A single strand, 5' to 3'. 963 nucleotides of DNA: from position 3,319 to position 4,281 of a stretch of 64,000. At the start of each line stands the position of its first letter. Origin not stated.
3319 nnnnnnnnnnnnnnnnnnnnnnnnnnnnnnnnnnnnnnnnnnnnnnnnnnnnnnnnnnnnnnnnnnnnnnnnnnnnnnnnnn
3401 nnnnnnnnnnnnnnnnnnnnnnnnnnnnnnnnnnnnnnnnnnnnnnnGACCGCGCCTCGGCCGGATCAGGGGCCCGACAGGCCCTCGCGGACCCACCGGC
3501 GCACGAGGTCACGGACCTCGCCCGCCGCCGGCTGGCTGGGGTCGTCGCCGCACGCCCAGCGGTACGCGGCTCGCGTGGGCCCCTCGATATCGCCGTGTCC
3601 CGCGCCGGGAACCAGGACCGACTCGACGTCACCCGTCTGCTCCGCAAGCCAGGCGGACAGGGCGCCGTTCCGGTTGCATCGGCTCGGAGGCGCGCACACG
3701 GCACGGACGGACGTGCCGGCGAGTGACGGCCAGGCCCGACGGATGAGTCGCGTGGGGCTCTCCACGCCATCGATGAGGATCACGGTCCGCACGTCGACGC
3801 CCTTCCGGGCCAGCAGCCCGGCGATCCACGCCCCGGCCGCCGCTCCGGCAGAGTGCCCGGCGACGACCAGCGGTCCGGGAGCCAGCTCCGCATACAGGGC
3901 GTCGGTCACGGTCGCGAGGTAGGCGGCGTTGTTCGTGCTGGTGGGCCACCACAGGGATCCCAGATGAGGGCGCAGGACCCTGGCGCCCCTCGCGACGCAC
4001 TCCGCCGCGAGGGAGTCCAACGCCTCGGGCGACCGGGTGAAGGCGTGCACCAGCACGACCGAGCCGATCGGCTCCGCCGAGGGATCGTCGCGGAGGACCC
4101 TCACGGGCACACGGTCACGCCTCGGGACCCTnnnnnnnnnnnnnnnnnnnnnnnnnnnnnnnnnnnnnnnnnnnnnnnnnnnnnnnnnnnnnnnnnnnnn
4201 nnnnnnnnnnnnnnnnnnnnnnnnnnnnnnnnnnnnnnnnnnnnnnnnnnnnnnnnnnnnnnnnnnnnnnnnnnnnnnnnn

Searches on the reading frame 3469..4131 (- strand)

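Call 30: search_protein_families(library=pfam, proteins=[window:3469-4131:-], max_evalue=0.001)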
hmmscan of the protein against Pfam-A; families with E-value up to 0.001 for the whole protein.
window:3469-4131:- (221 aa): 1 family
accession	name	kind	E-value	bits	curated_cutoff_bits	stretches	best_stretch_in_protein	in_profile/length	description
PF00975.26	Thioesterase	-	1.1e-05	26.3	26.4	1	72-123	52-103/226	Thioesterase domain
